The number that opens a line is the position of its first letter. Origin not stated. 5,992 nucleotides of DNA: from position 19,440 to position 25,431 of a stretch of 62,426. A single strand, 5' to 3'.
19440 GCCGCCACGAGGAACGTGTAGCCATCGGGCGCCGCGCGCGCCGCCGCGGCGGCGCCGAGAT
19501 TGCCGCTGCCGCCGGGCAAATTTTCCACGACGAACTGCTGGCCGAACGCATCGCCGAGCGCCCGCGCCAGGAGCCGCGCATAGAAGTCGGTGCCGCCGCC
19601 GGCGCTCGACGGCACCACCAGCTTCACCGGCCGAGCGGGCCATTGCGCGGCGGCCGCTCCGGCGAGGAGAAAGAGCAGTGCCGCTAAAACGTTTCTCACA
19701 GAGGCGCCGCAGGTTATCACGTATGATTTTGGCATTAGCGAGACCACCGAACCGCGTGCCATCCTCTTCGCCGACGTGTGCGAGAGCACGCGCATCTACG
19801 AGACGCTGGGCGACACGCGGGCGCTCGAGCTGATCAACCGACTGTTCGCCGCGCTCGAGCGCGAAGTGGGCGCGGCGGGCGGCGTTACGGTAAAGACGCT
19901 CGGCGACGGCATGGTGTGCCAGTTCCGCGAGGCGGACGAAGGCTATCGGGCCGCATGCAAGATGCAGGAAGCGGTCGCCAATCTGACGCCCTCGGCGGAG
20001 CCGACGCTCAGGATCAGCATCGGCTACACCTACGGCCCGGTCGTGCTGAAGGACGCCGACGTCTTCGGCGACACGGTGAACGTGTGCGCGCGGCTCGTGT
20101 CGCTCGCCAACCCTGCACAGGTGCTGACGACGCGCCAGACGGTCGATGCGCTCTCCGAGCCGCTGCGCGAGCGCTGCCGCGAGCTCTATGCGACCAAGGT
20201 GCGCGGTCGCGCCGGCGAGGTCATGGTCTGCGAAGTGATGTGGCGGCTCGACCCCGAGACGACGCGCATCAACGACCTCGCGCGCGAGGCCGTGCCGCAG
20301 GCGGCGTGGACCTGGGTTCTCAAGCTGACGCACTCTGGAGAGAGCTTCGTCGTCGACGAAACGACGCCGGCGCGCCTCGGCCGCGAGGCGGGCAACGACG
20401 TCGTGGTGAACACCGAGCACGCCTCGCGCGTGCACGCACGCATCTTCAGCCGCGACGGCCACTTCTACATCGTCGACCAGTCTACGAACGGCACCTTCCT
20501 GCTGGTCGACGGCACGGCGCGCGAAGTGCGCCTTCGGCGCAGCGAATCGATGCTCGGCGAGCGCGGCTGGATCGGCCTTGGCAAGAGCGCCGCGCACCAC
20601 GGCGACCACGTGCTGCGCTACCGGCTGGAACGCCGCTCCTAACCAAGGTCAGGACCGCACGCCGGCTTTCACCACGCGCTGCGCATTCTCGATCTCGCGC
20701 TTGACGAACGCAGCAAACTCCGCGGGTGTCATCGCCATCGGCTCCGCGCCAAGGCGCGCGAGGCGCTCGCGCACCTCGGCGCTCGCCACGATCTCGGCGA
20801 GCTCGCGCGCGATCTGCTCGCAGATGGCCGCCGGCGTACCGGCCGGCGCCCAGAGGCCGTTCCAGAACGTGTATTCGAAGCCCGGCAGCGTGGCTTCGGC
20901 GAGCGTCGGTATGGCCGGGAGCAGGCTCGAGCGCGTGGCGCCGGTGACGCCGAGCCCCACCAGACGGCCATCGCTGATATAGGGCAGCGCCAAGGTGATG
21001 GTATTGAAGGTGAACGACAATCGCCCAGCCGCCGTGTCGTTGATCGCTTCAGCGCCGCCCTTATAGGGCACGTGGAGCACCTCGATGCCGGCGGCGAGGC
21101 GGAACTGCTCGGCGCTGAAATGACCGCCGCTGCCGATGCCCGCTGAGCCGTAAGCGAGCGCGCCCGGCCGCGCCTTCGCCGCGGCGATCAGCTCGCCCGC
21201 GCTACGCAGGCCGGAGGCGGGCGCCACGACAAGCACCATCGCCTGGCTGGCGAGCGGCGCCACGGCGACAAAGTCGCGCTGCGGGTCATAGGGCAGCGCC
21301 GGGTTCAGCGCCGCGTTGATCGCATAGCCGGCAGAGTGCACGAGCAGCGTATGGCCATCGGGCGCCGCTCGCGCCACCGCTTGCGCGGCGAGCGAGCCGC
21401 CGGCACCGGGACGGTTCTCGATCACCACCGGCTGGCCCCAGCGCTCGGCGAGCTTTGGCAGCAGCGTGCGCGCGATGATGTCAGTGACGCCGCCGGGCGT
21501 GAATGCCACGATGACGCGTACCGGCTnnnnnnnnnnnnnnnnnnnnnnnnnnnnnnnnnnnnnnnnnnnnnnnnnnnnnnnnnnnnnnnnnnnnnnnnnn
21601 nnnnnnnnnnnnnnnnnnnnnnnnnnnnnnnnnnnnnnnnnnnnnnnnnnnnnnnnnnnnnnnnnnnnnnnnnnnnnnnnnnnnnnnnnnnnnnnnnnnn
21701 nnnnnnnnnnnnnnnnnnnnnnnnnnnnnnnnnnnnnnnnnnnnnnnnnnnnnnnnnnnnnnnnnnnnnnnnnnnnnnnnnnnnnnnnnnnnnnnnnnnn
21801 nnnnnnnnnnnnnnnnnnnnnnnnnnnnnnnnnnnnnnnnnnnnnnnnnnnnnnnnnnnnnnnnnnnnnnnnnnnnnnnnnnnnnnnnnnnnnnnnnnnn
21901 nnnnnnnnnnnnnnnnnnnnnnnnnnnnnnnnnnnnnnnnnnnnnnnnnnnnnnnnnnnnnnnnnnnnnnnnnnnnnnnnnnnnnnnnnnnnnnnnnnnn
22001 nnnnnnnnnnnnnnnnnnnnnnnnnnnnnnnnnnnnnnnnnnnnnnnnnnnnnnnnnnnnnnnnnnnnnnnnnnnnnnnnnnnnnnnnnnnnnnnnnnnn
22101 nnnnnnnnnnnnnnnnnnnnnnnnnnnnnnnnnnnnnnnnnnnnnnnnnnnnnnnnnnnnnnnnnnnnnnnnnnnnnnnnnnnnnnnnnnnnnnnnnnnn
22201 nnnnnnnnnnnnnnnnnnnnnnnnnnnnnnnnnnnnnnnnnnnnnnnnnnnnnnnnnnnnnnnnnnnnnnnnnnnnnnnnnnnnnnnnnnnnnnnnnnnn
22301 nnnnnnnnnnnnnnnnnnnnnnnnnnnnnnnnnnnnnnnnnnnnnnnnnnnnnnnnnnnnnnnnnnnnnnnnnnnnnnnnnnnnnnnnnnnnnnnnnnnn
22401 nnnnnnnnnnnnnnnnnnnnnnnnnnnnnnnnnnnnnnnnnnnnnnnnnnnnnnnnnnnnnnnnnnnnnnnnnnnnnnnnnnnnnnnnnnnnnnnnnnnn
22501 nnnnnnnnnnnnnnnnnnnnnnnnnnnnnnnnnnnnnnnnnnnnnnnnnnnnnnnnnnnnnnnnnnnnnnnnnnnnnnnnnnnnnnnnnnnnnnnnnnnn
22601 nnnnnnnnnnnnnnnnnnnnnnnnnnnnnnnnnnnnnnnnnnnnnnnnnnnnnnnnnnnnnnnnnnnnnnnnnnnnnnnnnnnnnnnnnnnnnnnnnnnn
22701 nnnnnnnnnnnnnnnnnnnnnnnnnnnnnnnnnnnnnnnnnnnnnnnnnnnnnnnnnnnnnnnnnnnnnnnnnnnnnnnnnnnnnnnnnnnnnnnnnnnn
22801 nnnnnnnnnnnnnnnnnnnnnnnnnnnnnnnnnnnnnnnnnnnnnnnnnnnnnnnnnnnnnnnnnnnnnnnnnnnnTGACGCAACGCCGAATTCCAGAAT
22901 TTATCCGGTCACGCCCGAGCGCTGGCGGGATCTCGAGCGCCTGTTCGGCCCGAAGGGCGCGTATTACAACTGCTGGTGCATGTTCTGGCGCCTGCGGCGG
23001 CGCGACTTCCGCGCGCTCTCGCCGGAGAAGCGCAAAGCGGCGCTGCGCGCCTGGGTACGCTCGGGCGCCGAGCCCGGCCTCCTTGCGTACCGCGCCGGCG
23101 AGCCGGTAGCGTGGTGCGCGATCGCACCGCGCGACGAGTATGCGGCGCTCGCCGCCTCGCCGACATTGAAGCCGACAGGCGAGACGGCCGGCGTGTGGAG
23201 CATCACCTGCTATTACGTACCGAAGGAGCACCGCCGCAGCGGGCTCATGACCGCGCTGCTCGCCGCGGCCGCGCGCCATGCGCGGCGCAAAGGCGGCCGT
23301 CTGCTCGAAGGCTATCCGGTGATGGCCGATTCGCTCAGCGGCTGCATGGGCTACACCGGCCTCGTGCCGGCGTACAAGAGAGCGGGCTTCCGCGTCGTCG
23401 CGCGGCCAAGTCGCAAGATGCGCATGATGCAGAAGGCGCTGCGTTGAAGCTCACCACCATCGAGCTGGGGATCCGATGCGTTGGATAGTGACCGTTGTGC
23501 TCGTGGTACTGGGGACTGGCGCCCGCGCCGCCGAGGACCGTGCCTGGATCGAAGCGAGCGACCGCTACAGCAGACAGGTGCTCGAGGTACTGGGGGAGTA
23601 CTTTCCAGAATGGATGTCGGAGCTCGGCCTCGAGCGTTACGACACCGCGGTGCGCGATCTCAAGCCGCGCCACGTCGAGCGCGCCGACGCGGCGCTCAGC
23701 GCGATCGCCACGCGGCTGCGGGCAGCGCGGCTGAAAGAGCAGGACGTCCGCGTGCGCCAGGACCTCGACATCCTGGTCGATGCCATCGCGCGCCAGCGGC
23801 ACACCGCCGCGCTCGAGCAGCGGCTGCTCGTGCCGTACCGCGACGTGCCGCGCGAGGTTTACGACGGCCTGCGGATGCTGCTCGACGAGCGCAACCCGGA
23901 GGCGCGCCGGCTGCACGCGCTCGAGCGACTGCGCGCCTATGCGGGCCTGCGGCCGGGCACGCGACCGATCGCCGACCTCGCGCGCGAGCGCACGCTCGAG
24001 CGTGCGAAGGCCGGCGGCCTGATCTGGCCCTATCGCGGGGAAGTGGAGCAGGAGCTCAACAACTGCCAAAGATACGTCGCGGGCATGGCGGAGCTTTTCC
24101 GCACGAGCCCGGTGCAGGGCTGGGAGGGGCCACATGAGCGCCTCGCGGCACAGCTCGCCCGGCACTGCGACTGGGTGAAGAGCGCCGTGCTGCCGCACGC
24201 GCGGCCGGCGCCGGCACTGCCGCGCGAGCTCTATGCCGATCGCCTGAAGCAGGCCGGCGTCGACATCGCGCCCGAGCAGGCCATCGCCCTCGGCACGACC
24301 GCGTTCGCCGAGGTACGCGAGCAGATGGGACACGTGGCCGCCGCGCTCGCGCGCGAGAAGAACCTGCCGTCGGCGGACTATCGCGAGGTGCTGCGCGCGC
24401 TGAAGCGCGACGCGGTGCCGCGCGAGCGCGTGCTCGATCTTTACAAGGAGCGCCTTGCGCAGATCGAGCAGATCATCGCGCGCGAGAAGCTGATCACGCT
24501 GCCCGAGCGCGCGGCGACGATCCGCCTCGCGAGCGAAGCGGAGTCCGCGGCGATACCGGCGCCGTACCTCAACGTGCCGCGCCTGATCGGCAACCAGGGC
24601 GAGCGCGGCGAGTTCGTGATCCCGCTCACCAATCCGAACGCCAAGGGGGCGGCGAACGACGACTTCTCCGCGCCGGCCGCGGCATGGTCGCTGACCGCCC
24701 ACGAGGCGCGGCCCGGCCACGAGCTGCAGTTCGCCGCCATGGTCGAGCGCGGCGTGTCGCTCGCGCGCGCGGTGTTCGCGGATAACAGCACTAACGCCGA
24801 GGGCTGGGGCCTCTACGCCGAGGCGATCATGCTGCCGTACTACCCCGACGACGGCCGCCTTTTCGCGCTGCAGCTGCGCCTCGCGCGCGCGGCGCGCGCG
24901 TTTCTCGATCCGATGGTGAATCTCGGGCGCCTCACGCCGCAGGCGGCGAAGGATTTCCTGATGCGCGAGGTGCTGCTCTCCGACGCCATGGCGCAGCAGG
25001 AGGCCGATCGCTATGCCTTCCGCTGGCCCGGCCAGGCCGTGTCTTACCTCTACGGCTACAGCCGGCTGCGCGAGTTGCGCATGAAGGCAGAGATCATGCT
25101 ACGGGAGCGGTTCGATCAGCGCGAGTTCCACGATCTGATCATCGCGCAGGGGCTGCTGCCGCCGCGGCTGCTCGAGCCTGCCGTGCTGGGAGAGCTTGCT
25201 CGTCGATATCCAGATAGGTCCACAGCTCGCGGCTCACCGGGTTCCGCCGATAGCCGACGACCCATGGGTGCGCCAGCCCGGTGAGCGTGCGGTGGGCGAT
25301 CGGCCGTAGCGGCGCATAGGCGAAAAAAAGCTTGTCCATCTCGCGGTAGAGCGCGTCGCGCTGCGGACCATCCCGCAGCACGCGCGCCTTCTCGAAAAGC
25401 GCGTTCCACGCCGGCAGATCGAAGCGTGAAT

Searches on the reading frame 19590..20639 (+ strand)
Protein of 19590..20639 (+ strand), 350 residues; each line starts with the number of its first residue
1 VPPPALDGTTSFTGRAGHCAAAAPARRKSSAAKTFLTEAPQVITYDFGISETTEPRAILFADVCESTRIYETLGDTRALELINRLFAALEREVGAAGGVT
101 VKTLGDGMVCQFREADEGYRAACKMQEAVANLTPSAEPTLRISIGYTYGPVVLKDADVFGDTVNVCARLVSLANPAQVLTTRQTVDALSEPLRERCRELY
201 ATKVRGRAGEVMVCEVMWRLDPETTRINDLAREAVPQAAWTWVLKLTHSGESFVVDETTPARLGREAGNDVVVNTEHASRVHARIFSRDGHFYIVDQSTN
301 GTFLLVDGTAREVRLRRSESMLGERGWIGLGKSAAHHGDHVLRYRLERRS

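Call 50: search_protein_families(library=pfam, proteins=[window:19590-20639:+], max_evalue=0.00001)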
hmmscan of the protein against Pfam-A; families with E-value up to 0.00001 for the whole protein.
window:19590-20639:+ (350 aa): 2 families
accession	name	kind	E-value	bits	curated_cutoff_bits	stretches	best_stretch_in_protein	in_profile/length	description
PF00211.25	Guanylate_cyc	-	6.5e-16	58.9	21.9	1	51-208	4-174/183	Adenylate and Guanylate cyclase catalytic domain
PF00498.31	FHA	-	1e-10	42.3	20.7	1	262-304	2-46/67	FHA domain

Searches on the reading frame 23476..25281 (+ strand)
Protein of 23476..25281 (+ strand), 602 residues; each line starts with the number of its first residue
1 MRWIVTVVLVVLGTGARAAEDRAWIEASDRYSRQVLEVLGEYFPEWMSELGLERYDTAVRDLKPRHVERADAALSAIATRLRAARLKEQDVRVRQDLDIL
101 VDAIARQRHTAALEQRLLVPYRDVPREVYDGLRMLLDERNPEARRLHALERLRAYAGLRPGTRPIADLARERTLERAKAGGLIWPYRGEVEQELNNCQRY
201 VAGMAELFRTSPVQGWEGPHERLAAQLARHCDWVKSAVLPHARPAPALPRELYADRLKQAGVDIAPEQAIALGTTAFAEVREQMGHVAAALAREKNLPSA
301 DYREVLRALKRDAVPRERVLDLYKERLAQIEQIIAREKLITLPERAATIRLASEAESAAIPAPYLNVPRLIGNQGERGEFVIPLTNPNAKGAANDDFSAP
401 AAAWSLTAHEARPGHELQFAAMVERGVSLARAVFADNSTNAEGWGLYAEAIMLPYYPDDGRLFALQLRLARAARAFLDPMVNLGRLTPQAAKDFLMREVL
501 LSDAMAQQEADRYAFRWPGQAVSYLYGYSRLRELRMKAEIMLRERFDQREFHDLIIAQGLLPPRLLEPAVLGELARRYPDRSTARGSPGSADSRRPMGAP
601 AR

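Call 50: search_protein_families(library=pfam, proteins=[window:23476-25281:+], max_evalue=0.00001)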
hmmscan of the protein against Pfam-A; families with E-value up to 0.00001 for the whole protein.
window:23476-25281:+ (602 aa): 1 family
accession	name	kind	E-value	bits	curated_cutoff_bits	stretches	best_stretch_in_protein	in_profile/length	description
PF05960.17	DUF885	-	4e-82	278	32.4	1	44-570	1-532/532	Bacterial protein of unknown function (DUF885)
